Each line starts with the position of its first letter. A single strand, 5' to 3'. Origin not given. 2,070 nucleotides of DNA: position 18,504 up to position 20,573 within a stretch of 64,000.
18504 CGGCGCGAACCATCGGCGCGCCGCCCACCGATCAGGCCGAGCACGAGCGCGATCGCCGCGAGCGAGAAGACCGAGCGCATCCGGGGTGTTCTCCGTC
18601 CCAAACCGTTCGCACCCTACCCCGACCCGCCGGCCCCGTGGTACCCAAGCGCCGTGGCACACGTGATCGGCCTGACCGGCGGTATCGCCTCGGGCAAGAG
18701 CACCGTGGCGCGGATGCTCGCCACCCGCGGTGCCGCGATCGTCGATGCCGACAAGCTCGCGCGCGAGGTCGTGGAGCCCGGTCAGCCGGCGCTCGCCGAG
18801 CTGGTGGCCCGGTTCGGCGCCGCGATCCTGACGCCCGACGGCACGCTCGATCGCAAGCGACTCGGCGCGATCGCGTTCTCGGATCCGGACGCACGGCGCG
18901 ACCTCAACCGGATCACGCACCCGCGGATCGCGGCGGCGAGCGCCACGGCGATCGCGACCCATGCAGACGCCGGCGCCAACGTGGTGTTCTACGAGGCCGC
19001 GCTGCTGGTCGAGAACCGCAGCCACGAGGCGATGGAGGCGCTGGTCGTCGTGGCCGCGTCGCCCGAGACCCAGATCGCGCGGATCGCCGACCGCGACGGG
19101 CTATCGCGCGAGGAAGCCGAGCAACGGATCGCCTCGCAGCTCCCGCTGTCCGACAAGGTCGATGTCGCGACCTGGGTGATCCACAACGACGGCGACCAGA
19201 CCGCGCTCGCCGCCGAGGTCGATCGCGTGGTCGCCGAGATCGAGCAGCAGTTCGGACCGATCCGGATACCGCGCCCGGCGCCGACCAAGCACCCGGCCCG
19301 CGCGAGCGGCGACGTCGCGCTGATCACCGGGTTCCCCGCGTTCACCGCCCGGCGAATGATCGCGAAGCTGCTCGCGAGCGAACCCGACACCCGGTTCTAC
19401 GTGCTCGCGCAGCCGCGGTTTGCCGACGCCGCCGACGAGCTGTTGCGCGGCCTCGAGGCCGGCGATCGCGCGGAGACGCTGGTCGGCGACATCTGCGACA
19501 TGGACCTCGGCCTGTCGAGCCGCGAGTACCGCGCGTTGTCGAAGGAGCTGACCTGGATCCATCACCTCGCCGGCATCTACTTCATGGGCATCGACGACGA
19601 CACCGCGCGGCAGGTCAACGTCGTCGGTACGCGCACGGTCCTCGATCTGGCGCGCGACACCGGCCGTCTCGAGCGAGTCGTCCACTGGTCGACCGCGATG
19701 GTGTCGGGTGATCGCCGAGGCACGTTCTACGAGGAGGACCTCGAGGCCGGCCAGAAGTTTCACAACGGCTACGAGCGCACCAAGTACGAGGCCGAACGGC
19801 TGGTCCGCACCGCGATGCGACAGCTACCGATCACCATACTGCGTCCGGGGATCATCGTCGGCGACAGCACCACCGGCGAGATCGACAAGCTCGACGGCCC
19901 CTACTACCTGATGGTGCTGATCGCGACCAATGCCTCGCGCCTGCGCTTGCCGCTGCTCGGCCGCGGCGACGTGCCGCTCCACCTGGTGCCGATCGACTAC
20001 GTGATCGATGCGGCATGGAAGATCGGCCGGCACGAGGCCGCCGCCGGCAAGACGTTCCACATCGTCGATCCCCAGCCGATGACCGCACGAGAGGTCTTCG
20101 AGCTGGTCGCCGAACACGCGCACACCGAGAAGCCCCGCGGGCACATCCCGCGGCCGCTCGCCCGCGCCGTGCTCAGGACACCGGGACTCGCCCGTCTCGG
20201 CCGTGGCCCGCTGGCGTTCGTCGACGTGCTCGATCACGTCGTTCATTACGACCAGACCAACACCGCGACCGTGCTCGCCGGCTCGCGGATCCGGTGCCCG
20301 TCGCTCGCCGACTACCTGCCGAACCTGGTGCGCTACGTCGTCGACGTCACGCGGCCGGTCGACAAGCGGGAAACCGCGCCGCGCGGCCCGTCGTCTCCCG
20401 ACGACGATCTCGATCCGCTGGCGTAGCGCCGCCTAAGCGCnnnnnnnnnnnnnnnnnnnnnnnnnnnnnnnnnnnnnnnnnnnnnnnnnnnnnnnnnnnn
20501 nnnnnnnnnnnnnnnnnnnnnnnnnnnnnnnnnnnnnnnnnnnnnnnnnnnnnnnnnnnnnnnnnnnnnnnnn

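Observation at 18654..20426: CoaE (dephospho-CoA kinase) fused in frame to an extended-SDR / NAD(P)-dependent reductase-epimerase domain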

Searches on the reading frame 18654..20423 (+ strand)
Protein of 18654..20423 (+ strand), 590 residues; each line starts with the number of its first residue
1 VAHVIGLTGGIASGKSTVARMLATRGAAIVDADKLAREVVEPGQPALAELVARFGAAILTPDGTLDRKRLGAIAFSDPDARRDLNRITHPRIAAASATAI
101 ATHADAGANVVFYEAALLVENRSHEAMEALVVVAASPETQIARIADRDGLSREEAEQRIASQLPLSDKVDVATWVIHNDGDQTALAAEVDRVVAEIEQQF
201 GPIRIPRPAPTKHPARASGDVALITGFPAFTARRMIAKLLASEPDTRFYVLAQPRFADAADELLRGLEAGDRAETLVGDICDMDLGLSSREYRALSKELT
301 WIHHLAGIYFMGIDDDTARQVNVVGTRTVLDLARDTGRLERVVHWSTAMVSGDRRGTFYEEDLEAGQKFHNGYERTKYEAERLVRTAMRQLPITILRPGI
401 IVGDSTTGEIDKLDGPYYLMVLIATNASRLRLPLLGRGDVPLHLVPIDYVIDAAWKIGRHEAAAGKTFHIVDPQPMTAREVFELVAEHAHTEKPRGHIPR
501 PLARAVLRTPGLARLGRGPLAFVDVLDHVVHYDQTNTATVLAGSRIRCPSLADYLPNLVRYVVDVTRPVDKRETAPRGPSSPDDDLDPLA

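Call 5: search_protein_families(library=pfam, proteins=[window:18654-20423:+], max_evalue=0.01)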
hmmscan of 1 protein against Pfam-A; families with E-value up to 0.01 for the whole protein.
window:18654-20423:+ (590 aa): 9 families
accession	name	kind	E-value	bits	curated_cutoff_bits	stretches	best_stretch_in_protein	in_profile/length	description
PF01121.26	CoaE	-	2.1e-56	190.9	27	1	4-181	2-177/180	Dephospho-CoA kinase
PF07993.18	NAD_binding_4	-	1.2e-41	143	20.1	1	224-453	1-257/258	Male sterility protein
PF01370.27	Epimerase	-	1e-11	45.1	20.9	1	223-468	2-237/240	NAD dependent epimerase/dehydratase family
PF01073.25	3Beta_HSD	-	4.8e-10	39.4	22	1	224-404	2-184/280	3-beta hydroxysteroid dehydrogenase/isomerase family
PF13671.12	AAA_33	-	1.4e-05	25.8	27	1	6-152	3-123/143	AAA domain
PF13189.12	Cytidylate_kin2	-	2.2e-05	25.2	28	1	4-160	1-144/176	Cytidylate kinase-like family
PF13238.12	AAA_18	-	8.3e-05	23.5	29.4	1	5-150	1-114/128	AAA domain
PF04321.23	RmlD_sub_bind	-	0.00012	21.7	27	1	315-403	71-153/287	RmlD substrate binding domain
PF16363.11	GDP_Man_Dehyd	-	0.0027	17.7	27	1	292-390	68-170/332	GDP-mannose 4,6 dehydratase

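Call 6: search_protein_families(library=ncbifam, proteins=[window:18654-20423:+], max_evalue=0.01)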
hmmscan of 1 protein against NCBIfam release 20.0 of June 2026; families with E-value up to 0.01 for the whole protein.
window:18654-20423:+ (590 aa): 17 families
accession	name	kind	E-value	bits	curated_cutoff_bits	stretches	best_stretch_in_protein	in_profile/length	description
NF005539.0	PRK07201.1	equivalog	3.2e-72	244.2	549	1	223-578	4-366/657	SDR family oxidoreductase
NF002879.0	PRK03333.1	equivalog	6.8e-55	186.7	215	1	5-194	4-191/395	dephospho-CoA kinase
TIGR00152.1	TIGR00152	equivalog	2.9e-48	164.2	65.55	1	4-185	1-182/188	dephospho-CoA kinase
TIGR01746.1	Thioester-redct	subfamily_domain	1.1e-33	117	213.35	1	260-487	48-279/371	thioester reductase domain-containing protein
NF038078.1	NRPS_MxcG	equivalog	5.9e-20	70.2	2300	1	268-492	1139-1358/1442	myxochelin non-ribosomal peptide synthetase MxcG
NF042422.1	oxyalk_red_OleD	equivalog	2.7e-11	43.4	580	1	316-505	80-266/329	2-alkyl-3-oxoalkanoate reductase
TIGR03443.1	alpha_am_amid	equivalog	9.3e-11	39.8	1030.1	1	223-414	976-1193/1390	L-aminoadipate-semialdehyde dehydrogenase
TIGR03466.1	HpnA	hypoth_equivalog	2.9e-10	39.6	367.65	1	272-504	44-261/327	hopanoid-associated sugar epimerase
NF041592.1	carboxyl_red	equivalog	2.1e-09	35.6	1300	1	268-473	827-1050/1160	carboxylic acid reductase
NF042423.1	oxyalk_red_Shew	equivalog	7.1e-07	28.6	580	1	314-505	86-273/331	2-alkyl-3-oxoalkanoate reductase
NF052578.1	StrlDmthSdmBMthl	equivalog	2.9e-06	27.3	600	1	302-404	68-172/328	sterol demethylase protein SdmB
TIGR01181.1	dTDP_gluc_dehyt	equivalog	9.9e-06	24.8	365.1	1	223-397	3-177/321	dTDP-glucose 4,6-dehydratase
NF043036.1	ErythonDh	equivalog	2e-05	24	325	1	223-358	4-136/321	D-erythronate dehydrogenase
NF047350.1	aureusi_NRPS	equivalog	3e-05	21.1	2500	1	300-486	2111-2298/2373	aureusimine non-ribosomal peptide synthetase AusA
TIGR01214.1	rmlD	equivalog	0.00024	20.3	224.05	1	314-405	69-154/285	dTDP-4-dehydrorhamnose reductase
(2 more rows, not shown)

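Call 7: find_homologous_proteins(query=window:18654-20423:+, max_evalue=1e-10)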
Query window:18654-20423:+ (590 aa): 1323 proteins with E <= 1e-10 among 8000 candidates; the best 120 are listed.
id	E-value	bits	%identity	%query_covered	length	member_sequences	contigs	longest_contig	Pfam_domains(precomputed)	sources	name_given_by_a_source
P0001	0.0e+0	1080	83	100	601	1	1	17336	PF01121.27,PF01073.26,PF07993.19,PF01370.28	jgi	-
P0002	2.2e-297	1005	78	100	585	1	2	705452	PF01121.27,PF01073.26,PF07993.19,PF01370.28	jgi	jgi:dephospho-CoA kinase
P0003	2.8e-297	1005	79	100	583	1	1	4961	PF01121.27,PF01073.26,PF07993.19,PF01370.28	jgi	jgi:dephospho-CoA kinase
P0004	2.9e-295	998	79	100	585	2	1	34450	PF01121.27,PF01073.26,PF07993.19,PF01370.28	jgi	-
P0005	1.7e-294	996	78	100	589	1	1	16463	PF04321.24,PF16363.12,PF01121.27,PF01073.26,PF07993.19,PF01370.28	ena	-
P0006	2.9e-294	995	79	100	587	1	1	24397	PF01121.27,PF01073.26,PF07993.19,PF01370.28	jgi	jgi:dephospho-CoA kinase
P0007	4.0e-294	994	78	99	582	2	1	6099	PF04321.24,PF01121.27,PF01073.26,PF07993.19,PF01370.28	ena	-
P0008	5.6e-294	994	77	100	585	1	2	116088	PF01121.27,PF01073.26,PF07993.19,PF01370.28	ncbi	-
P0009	4.1e-292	988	77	100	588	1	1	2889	PF01121.27,PF01073.26,PF07993.19,PF01370.28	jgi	jgi:dephospho-CoA kinase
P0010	6.3e-290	981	76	99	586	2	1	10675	PF01121.27,PF01073.26,PF07993.19,PF01370.28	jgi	-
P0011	2.1e-289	979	77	100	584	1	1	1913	PF01121.27,PF01073.26,PF07993.19,PF01370.28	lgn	-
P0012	2.2e-289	979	77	100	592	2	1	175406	PF04321.24,PF01121.27,PF01073.26,PF07993.19,PF01370.28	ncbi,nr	ncbi:MAG TPA: dephospho-CoA kinase [Kofleriaceae bacterium]|nr:dephospho-CoA kinase [Kofleriaceae ba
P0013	4.2e-287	971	76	100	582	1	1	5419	PF04321.24,PF01121.27,PF01073.26,PF07993.19,PF01370.28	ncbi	-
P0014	4.2e-287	971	76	99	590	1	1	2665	PF04321.24,PF01121.27,PF01073.26,PF07993.19,PF01370.28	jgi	-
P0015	1.1e-286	970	76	99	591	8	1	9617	PF04321.24,PF01121.27,PF01073.26,PF07993.19,PF01370.28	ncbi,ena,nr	ncbi:MAG TPA: dephospho-CoA kinase [Kofleriaceae bacterium]|nr:dephospho-CoA kinase [Kofleriaceae ba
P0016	1.6e-286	969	76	100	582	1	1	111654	PF04321.24,PF01121.27,PF01073.26,PF07993.19,PF01370.28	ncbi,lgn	-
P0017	2.1e-286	969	77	100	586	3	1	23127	PF01121.27,PF01073.26,PF07993.19,PF01370.28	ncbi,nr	ncbi:MAG: dephospho-CoA kinase [Deltaproteobacteria bacterium]|nr:dephospho-CoA kinase [Deltaproteob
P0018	5.7e-286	968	76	100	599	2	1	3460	PF01121.27,PF01073.26,PF07993.19,PF01370.28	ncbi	-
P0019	7.9e-286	967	76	100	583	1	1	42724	PF01121.27,PF01073.26,PF07993.19,PF01370.28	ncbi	-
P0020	1.2e-285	966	75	100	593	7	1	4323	PF01121.27,PF01073.26,PF07993.19,PF01370.28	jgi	-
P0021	1.2e-285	966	77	100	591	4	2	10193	PF01121.27,PF01073.26,PF07993.19,PF01370.28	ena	-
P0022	1.9e-285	966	78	96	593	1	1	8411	PF04321.24,PF01121.27,PF01073.26,PF07993.19,PF01370.28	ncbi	ncbi:MAG: dephospho-CoA kinase [Kofleriaceae bacterium]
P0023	4.6e-285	965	79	95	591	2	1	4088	PF04321.24,PF01121.27,PF01073.26,PF07993.19,PF13671.13,PF01370.28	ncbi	-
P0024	5.2e-285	964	76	100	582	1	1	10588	PF04321.24,PF01121.27,PF01073.26,PF07993.19,PF01370.28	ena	-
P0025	7.9e-285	964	75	100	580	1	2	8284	PF04321.24,PF01121.27,PF01073.26,PF07993.19,PF13460.13,PF01370.28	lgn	-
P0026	9.2e-285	964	77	99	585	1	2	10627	PF04321.24,PF01121.27,PF01073.26,PF07993.19,PF01370.28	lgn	-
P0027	1.1e-284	963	76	99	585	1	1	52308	PF01121.27,PF01073.26,PF07993.19,PF01370.28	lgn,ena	-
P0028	1.2e-284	963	76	100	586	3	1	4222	PF04321.24,PF01121.27,PF01073.26,PF07993.19,PF01370.28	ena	-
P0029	1.7e-284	963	77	96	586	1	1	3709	PF01121.27,PF01073.26,PF07993.19,PF01370.28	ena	-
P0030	4.2e-284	961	75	100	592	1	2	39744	PF04321.24,PF01121.27,PF01073.26,PF07993.19,PF01370.28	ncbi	-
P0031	4.3e-284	961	76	100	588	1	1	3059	PF04321.24,PF01121.27,PF01073.26,PF07993.19,PF01370.28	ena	-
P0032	6.0e-284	961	75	99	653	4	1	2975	PF04321.24,PF01121.27,PF01073.26,PF07993.19,PF13671.13,PF01370.28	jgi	-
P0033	6.7e-284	961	76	99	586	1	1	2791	PF04321.24,PF01121.27,PF01073.26,PF07993.19,PF01370.28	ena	-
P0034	9.8e-284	960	75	99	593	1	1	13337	PF01121.27,PF01073.26,PF07993.19,PF01370.28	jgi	jgi:dephospho-CoA kinase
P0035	2.3e-283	959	76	99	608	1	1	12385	PF04321.24,PF01121.27,PF01073.26,PF07993.19,PF01370.28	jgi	jgi:dephospho-CoA kinase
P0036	2.4e-283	959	75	99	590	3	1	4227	PF04321.24,PF01121.27,PF01073.26,PF07993.19,PF01370.28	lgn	-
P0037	3.2e-283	958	76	100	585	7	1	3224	PF01121.27,PF01073.26,PF07993.19,PF01370.28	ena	-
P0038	4.3e-283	958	76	99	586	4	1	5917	PF01121.27,PF01073.26,PF07993.19,PF01370.28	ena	-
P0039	7.6e-283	957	76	97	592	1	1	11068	PF04321.24,PF01121.27,PF01073.26,PF07993.19,PF01370.28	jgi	jgi:dephospho-CoA kinase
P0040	8.1e-283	957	76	100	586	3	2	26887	PF04321.24,PF01121.27,PF01073.26,PF07993.19,PF01370.28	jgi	jgi:dephospho-CoA kinase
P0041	8.4e-283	957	75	100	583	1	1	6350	PF01121.27,PF01073.26,PF07993.19,PF01370.28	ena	-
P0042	8.6e-283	957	76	99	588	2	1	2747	PF04321.24,PF01121.27,PF01073.26,PF07993.19,PF01370.28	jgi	jgi:dephospho-CoA kinase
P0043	1.1e-282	957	76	100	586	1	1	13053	PF01121.27,PF01073.26,PF07993.19,PF01370.28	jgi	-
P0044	1.3e-282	956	78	96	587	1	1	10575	PF01121.27,PF01073.26,PF07993.19,PF01370.28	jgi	jgi:dephospho-CoA kinase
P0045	1.3e-282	956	75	99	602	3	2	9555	PF04321.24,PF01121.27,PF01073.26,PF07993.19,PF13671.13,PF01370.28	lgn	-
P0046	2.3e-282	956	75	99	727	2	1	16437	PF01121.27,PF01073.26,PF07993.19,PF01370.28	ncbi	-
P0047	2.8e-282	955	75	99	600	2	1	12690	PF01121.27,PF01073.26,PF07993.19,PF01370.28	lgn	-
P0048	3.5e-282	955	76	96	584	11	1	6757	PF01121.27,PF01073.26,PF07993.19,PF01370.28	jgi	jgi:dephospho-CoA kinase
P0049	3.5e-282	955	77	100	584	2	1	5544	PF04321.24,PF01121.27,PF01073.26,PF07993.19,PF01370.28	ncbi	-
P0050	4.0e-282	955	77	95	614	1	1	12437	PF04321.24,PF01121.27,PF01073.26,PF07993.19,PF01370.28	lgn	-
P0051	5.4e-282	954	75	99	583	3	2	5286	PF04321.24,PF01121.27,PF01073.26,PF07993.19,PF01370.28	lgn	-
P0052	1.0e-281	953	76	96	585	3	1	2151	PF16363.12,PF01121.27,PF01073.26,PF07993.19,PF01370.28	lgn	-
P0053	3.7e-281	952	75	100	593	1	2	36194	PF01121.27,PF01073.26,PF07993.19,PF01370.28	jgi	jgi:dephospho-CoA kinase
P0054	4.2e-281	951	76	96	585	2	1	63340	PF01121.27,PF01073.26,PF07993.19,PF13671.13,PF01370.28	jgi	jgi:dephospho-CoA kinase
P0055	5.4e-281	951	77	96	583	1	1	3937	PF01121.27,PF01073.26,PF07993.19,PF01370.28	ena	-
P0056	7.5e-281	951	78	96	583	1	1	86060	PF01121.27,PF01073.26,PF07993.19,PF01370.28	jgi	jgi:dephospho-CoA kinase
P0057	7.6e-281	951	77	96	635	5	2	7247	PF01121.27,PF01073.26,PF07993.19,PF01370.28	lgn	-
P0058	8.9e-281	950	76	100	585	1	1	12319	PF01121.27,PF01073.26,PF07993.19,PF01370.28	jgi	-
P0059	1.3e-280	950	77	96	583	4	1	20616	PF01121.27,PF01073.26,PF07993.19,PF01370.28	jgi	jgi:dephospho-CoA kinase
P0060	1.4e-280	950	77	96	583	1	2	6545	PF01121.27,PF01073.26,PF07993.19,PF01370.28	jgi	jgi:dephospho-CoA kinase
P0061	1.9e-280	949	76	96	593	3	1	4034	PF16363.12,PF01121.27,PF01073.26,PF07993.19,PF01370.28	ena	-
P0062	3.4e-280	948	76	99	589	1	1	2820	PF04321.24,PF01121.27,PF01073.26,PF07993.19,PF01370.28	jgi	jgi:dephospho-CoA kinase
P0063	5.9e-280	948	75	99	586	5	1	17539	PF01121.27,PF01073.26,PF07993.19,PF01370.28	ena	-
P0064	7.0e-280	947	77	96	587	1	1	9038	PF01121.27,PF01073.26,PF07993.19,PF01370.28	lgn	-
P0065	1.1e-279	947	75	99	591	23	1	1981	PF04321.24,PF01121.27,PF01073.26,PF07993.19,PF01370.28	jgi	-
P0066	1.4e-279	946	76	99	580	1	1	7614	PF04321.24,PF01121.27,PF01073.26,PF07993.19,PF01370.28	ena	-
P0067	1.4e-279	946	75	100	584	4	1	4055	PF01121.27,PF01073.26,PF07993.19,PF01370.28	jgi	jgi:dephospho-CoA kinase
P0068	1.6e-279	946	76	96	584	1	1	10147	PF01121.27,PF01073.26,PF07993.19,PF01370.28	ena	-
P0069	1.6e-279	946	76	99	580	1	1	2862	PF04321.24,PF01121.27,PF01073.26,PF07993.19,PF01370.28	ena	-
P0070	1.6e-279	946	76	96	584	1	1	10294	PF01121.27,PF01073.26,PF07993.19,PF01370.28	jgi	-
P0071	1.6e-279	946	75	99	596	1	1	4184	PF16363.12,PF01121.27,PF01073.26,PF07993.19,PF01370.28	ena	-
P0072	1.7e-279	946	75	99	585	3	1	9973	PF01121.27,PF01073.26,PF07993.19,PF01370.28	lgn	-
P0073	1.8e-279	946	76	100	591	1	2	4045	PF04321.24,PF01121.27,PF01073.26,PF07993.19,PF01370.28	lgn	-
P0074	2.0e-279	946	76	96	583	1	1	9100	PF01121.27,PF01073.26,PF07993.19,PF01370.28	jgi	jgi:dephospho-CoA kinase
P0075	2.5e-279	946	76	96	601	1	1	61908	PF04321.24,PF01121.27,PF01073.26,PF07993.19,PF01370.28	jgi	jgi:dephospho-CoA kinase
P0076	2.8e-279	945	76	99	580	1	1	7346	PF01121.27,PF01073.26,PF07993.19,PF01370.28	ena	-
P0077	2.9e-279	945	76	99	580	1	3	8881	PF01121.27,PF01073.26,PF07993.19,PF01370.28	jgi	-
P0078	3.0e-279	945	77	96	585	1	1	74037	PF01121.27,PF01073.26,PF07993.19,PF01370.28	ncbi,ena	-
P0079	3.1e-279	945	77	96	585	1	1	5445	PF01121.27,PF01073.26,PF07993.19,PF01370.28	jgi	-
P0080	4.7e-279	945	74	99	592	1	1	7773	PF01121.27,PF01073.26,PF07993.19,PF01370.28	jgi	jgi:dephospho-CoA kinase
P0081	4.9e-279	945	76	96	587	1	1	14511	PF01121.27,PF01073.26,PF07993.19,PF01370.28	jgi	jgi:dephospho-CoA kinase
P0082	5.2e-279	945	75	99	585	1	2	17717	PF01121.27,PF01073.26,PF07993.19,PF13671.13,PF01370.28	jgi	jgi:dephospho-CoA kinase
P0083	5.3e-279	945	75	96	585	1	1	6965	PF01121.27,PF01073.26,PF07993.19,PF01370.28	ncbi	-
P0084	5.7e-279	944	75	99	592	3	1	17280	PF01121.27,PF01073.26,PF07993.19,PF01370.28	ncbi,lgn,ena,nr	ncbi:MAG: dephospho-CoA kinase [Deltaproteobacteria bacterium]|nr:MAG: dephospho-CoA kinase [Deltapr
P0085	8.7e-279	944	74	99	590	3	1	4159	PF04321.24,PF01121.27,PF01073.26,PF07993.19,PF01370.28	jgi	jgi:dephospho-CoA kinase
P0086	1.3e-278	943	76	96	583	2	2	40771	PF01121.27,PF01073.26,PF07993.19,PF01370.28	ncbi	-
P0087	1.6e-278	943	76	96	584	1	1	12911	PF01121.27,PF01073.26,PF07993.19,PF01370.28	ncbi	-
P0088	1.8e-278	943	76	99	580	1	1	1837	PF01121.27,PF01073.26,PF07993.19,PF01370.28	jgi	-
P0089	2.4e-278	942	77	96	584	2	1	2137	PF01121.27,PF01073.26,PF07993.19,PF01370.28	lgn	-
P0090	2.8e-278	942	75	99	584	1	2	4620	PF01121.27,PF01073.26,PF07993.19,PF01370.28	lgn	-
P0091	3.5e-278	942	76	96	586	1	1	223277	PF04321.24,PF01121.27,PF01073.26,PF07993.19,PF01370.28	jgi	jgi:dephospho-CoA kinase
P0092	4.1e-278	942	73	100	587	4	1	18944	PF01121.27,PF01073.26,PF07993.19,PF01370.28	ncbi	-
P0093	4.9e-278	941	73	100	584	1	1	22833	PF01121.27,PF01073.26,PF07993.19,PF01370.28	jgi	jgi:dephospho-CoA kinase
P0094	4.9e-278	941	74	100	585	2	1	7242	PF01121.27,PF01073.26,PF07993.19,PF01370.28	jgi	jgi:dephospho-CoA kinase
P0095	5.8e-278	941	74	99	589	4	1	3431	PF01121.27,PF01073.26,PF07993.19,PF01370.28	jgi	jgi:dephospho-CoA kinase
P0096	6.0e-278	941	73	100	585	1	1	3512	PF04321.24,PF01121.27,PF01073.26,PF07993.19,PF01370.28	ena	-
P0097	7.0e-278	941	74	100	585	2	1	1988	PF16363.12,PF01121.27,PF01073.26,PF07993.19,PF01370.28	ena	-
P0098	1.0e-277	940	75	96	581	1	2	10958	PF01121.27,PF01073.26,PF07993.19,PF01370.28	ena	-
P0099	1.3e-277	940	75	96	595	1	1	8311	PF01121.27,PF01073.26,PF07993.19,PF01370.28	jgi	jgi:dephospho-CoA kinase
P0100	1.3e-277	940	75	96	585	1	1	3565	PF16363.12,PF01121.27,PF01073.26,PF07993.19,PF01370.28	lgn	-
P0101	1.4e-277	940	75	99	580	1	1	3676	PF01121.27,PF01073.26,PF07993.19,PF01370.28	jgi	-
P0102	1.5e-277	940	75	96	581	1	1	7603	PF01121.27,PF01073.26,PF07993.19,PF01370.28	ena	-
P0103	1.9e-277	939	76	96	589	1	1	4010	PF04321.24,PF01121.27,PF01073.26,PF07993.19,PF01370.28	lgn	-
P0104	2.0e-277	939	75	96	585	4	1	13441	PF01121.27,PF01073.26,PF07993.19,PF13671.13,PF01370.28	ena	-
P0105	2.0e-277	939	75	99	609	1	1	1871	PF01121.27,PF01073.26,PF07993.19,PF01370.28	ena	-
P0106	2.1e-277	939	75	100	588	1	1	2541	PF01121.27,PF01073.26,PF07993.19,PF01370.28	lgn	-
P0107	2.1e-277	939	74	100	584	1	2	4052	PF01121.27,PF01073.26,PF07993.19,PF01370.28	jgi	jgi:dephospho-CoA kinase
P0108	2.4e-277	939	76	96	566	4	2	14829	PF04321.24,PF01121.27,PF01073.26,PF07993.19,PF01370.28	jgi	-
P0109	2.4e-277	939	75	97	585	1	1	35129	PF01121.27,PF01073.26,PF07993.19,PF01370.28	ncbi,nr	ncbi:MAG: Sorbitol-6-phosphate 2-dehydrogenase [Myxococcales bacterium]|nr:Sorbitol-6-phosphate 2-de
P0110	2.7e-277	939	74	100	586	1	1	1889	PF01121.27,PF01073.26,PF07993.19,PF01370.28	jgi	jgi:dephospho-CoA kinase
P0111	2.8e-277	939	74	100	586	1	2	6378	PF01121.27,PF01073.26,PF07993.19,PF01370.28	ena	-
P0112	3.2e-277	939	74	99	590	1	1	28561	PF04321.24,PF01121.27,PF01073.26,PF07993.19,PF01370.28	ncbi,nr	ncbi:MAG TPA: dephospho-CoA kinase [Kofleriaceae bacterium]|nr:dephospho-CoA kinase [Kofleriaceae ba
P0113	3.3e-277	939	74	99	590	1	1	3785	PF04321.24,PF01121.27,PF01073.26,PF07993.19,PF01370.28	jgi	jgi:dephospho-CoA kinase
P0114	3.4e-277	939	73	100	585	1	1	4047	PF01121.27,PF01073.26,PF07993.19,PF01370.28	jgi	-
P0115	3.7e-277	938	76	96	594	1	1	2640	PF04321.24,PF01121.27,PF01073.26,PF07993.19,PF01370.28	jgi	jgi:dephospho-CoA kinase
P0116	4.3e-277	938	75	99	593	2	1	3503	PF01121.27,PF01073.26,PF07993.19,PF01370.28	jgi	-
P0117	5.0e-277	938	74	99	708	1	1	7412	PF04321.24,PF01121.27,PF01073.26,PF07993.19,PF01370.28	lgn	-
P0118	6.3e-277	938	73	100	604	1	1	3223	PF01121.27,PF01073.26,PF07993.19,PF01370.28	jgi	jgi:dephospho-CoA kinase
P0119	6.6e-277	938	75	96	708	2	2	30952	PF01121.27,PF01073.26,PF07993.19,PF13671.13,PF01370.28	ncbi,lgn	-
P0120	6.7e-277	938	73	99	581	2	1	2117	PF01121.27,PF01073.26,PF07993.19,PF01370.28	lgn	-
